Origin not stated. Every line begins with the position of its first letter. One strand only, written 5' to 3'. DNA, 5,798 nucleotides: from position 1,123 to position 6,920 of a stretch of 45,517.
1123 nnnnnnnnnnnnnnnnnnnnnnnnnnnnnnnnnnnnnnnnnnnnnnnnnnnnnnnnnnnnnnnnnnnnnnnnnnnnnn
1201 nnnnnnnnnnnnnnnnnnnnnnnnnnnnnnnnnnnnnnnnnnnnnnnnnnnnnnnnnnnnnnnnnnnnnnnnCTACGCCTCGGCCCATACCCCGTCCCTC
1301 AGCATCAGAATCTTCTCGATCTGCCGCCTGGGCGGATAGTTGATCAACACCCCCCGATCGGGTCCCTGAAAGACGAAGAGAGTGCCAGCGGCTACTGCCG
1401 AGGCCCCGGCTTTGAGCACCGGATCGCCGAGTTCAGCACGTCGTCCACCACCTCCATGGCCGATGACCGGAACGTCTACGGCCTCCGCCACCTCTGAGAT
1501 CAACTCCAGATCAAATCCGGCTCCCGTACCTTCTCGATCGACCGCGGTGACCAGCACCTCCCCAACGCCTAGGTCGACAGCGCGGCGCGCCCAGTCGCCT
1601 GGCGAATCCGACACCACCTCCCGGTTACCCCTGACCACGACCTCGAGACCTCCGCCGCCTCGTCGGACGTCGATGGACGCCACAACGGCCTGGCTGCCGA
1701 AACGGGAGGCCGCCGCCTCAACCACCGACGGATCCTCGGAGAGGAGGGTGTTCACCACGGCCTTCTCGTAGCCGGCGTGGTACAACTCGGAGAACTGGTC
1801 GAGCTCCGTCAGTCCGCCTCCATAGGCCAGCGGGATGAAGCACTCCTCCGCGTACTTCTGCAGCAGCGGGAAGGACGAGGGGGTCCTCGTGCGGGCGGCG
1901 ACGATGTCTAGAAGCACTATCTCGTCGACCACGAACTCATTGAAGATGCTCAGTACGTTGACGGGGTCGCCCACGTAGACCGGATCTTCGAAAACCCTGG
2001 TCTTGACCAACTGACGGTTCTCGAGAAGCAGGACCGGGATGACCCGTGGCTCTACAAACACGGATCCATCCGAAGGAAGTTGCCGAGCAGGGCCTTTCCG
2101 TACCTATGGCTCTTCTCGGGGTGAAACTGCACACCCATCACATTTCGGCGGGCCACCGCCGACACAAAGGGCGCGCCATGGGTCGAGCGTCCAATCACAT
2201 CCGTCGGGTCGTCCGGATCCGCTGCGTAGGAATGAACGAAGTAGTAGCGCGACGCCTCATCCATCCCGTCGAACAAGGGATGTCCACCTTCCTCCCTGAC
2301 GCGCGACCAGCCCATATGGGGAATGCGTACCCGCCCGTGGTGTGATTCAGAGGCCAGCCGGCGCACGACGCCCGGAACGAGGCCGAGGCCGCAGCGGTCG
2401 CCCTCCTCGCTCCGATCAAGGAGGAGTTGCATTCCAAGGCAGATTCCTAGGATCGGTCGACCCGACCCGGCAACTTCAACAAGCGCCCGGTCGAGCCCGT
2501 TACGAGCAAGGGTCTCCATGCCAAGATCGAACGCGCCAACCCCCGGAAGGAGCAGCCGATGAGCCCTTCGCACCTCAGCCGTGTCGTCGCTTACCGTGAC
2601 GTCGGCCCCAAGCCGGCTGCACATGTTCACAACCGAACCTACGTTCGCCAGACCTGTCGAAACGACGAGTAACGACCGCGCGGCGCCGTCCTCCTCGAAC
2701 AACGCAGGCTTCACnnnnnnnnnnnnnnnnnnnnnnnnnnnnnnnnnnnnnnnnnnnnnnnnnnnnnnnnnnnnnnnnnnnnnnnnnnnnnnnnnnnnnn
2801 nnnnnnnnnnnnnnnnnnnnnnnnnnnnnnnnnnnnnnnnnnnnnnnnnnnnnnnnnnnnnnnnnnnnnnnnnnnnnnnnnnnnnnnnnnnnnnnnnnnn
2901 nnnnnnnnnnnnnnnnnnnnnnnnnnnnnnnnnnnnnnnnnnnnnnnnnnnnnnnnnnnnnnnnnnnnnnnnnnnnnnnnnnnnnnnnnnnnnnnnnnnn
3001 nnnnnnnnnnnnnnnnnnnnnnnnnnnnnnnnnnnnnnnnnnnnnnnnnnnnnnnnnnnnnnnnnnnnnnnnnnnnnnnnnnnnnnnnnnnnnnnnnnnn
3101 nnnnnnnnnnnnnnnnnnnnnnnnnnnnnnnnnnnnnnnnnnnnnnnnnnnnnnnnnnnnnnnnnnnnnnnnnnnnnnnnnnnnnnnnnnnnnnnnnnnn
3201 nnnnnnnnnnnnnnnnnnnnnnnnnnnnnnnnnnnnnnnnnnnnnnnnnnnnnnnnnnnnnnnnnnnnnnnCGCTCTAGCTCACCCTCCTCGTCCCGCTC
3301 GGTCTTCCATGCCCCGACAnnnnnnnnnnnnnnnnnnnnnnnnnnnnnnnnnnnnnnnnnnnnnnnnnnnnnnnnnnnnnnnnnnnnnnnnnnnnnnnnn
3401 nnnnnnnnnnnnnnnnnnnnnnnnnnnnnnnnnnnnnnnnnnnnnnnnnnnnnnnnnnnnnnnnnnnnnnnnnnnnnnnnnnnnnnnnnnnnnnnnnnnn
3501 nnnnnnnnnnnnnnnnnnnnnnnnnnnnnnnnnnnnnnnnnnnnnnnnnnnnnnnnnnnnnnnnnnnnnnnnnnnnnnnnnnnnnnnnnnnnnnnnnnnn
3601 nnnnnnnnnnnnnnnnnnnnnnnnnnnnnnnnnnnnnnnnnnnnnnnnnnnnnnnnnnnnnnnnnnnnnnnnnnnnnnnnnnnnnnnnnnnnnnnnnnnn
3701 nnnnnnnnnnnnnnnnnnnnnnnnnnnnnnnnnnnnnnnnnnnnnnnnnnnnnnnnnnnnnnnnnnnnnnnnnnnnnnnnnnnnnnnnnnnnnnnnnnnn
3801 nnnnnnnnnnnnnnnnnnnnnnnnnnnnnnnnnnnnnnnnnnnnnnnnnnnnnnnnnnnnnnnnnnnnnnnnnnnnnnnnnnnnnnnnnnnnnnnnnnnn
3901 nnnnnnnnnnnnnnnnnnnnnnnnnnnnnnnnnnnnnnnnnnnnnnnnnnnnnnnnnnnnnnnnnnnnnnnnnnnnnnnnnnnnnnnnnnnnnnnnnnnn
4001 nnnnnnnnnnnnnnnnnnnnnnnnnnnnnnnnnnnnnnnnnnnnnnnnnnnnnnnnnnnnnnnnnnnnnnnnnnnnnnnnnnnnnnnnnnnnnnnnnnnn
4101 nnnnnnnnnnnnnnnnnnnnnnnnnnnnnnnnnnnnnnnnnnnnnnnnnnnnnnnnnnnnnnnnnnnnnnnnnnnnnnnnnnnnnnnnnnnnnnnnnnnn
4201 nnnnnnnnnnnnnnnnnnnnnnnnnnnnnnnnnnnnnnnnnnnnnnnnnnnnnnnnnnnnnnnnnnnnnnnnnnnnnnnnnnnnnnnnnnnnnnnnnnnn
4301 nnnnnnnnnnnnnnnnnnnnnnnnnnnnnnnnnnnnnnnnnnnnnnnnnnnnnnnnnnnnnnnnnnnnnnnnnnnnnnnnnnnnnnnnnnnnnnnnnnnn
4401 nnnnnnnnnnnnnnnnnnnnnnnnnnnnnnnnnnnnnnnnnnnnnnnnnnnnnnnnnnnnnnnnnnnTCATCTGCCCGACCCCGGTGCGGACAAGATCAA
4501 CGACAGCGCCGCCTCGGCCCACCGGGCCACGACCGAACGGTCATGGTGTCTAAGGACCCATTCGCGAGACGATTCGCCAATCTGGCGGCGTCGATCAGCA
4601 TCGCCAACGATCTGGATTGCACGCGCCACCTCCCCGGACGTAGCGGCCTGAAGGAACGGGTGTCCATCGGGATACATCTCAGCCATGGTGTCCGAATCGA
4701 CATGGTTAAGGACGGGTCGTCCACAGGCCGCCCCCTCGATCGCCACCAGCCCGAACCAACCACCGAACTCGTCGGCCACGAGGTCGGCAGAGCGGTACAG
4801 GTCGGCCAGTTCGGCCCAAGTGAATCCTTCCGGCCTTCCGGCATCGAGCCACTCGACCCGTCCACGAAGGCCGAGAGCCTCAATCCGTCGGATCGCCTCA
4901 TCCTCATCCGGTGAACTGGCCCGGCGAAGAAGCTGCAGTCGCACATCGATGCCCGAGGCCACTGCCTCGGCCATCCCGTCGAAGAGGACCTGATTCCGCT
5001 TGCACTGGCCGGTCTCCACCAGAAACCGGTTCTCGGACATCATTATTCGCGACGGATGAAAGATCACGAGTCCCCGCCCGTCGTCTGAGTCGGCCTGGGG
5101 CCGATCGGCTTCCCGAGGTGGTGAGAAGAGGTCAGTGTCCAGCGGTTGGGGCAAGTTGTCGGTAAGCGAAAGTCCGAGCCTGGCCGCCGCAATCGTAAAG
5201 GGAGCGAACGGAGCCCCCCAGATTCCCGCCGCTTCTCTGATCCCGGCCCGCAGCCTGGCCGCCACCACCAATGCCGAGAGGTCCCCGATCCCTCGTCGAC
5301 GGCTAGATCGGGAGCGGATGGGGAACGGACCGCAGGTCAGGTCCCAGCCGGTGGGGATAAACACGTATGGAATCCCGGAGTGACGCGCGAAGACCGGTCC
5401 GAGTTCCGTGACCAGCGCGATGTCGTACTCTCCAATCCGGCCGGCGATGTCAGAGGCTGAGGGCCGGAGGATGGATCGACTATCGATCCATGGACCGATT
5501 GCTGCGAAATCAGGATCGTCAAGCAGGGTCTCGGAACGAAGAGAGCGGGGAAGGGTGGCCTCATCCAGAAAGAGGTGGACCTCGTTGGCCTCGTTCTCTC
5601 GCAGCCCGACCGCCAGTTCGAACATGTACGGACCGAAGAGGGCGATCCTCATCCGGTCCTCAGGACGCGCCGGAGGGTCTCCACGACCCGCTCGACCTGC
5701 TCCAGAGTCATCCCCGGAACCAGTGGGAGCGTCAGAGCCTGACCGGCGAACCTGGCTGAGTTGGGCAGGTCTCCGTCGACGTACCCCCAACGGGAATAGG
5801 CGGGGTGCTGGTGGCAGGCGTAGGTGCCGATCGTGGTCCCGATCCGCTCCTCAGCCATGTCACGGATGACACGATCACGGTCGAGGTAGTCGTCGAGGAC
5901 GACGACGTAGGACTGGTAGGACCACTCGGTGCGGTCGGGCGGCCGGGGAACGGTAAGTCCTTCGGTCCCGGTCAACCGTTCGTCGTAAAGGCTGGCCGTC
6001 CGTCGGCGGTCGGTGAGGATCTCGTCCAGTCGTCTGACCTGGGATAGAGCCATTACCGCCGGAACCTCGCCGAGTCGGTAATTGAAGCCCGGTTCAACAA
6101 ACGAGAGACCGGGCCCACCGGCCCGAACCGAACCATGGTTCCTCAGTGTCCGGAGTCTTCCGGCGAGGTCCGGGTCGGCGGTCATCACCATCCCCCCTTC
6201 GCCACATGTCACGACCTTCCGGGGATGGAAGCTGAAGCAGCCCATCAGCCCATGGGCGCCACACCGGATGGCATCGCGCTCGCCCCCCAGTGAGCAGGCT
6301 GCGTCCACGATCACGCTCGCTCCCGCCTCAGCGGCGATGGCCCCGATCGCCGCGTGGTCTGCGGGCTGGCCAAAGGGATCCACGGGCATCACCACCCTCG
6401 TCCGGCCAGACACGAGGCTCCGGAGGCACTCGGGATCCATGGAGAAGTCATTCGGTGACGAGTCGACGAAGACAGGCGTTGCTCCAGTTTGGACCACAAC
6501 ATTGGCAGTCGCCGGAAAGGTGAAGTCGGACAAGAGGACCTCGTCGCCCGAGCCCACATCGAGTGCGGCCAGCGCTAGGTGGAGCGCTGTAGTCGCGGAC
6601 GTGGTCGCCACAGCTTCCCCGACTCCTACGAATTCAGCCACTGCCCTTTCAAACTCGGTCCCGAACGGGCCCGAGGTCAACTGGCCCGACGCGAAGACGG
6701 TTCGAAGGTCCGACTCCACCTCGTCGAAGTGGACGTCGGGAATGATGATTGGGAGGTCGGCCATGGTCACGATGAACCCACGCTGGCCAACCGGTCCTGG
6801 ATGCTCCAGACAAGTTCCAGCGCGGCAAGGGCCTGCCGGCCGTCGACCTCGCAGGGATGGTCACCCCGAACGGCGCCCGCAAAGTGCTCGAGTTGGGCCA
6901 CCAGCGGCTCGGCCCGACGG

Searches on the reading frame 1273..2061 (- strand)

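Call 47: search_protein_families(library=pfam, proteins=[window:1273-2061:-], max_evalue=0.001)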
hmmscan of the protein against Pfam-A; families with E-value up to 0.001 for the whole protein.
window:1273-2061:- (262 aa): 2 families
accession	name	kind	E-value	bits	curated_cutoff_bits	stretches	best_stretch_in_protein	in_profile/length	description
PF00977.27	His_biosynth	-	3.3e-50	171.1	23.6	1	6-230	1-223/228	Histidine biosynthesis protein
PF03060.21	NMO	-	5.6e-05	23.1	28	1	185-230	182-226/331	Nitronate monooxygenase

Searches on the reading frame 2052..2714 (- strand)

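Call 47: search_protein_families(library=pfam, proteins=[window:2052-2714:-], max_evalue=0.001)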
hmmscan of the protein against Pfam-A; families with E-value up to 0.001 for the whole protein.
window:2052-2714:- (220 aa): 4 families
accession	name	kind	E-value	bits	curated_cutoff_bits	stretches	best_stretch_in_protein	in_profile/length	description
PF00117.34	GATase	-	3e-21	76.4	22.8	1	24-214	9-187/190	Glutamine amidotransferase class-I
PF07722.19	Peptidase_C26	-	4.5e-05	23.8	20.5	0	69-98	88-118/219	Peptidase C26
PF07685.20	GATase_3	-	4.9e-05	23.5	27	1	43-104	34-94/196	CobB/CobQ-like glutamine amidotransferase domain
PF01174.25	SNO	-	0.00044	20.6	27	0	40-121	23-104/188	SNO glutamine amidotransferase family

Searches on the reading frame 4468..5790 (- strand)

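Call 7: search_protein_families(library=pfam, proteins=[window:4468-5790:-], max_evalue=0.001)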
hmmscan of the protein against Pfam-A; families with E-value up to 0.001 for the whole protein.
window:4468-5790:- (440 aa): 2 families
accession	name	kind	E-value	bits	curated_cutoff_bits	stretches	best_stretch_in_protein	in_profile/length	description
PF13524.12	Glyco_trans_1_2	-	8.4e-06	26.2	25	1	351-417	68-134/144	Glycosyl transferase-like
PF13692.12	Glyco_trans_1_4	-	0.00034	21.3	27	1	265-392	16-136/142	Glycosyl transferases group 1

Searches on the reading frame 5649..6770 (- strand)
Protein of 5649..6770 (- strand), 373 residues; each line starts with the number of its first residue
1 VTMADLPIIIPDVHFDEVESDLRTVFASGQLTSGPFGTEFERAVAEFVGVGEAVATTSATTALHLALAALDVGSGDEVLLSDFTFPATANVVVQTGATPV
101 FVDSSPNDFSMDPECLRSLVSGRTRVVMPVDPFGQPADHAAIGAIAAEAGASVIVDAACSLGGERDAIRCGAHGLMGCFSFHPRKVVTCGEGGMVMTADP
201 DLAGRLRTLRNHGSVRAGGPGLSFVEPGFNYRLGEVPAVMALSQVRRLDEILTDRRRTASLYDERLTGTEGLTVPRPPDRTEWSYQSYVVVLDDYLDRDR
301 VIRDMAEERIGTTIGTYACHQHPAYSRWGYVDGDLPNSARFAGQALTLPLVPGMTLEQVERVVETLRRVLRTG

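Call 7: search_protein_families(library=pfam, proteins=[window:5649-6770:-], max_evalue=0.001)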
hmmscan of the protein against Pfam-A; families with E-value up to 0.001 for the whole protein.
window:5649-6770:- (373 aa): 4 families
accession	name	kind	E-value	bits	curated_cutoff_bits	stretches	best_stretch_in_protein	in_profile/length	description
PF01041.23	DegT_DnrJ_EryC1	-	1.7e-99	333.9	19.8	1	19-367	8-360/360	DegT/DnrJ/EryC1/StrS aminotransferase family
PF00155.27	Aminotran_1_2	-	3.9e-08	33.3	19.7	1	38-158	45-187/361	Aminotransferase class I and II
PF01053.26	Cys_Met_Meta_PP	-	1.1e-06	28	27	1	35-160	52-177/381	Cys/Met metabolism PLP-dependent enzyme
PF00266.25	Aminotran_5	-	0.00056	19.4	21.5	1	39-163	47-182/371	Aminotransferase class-V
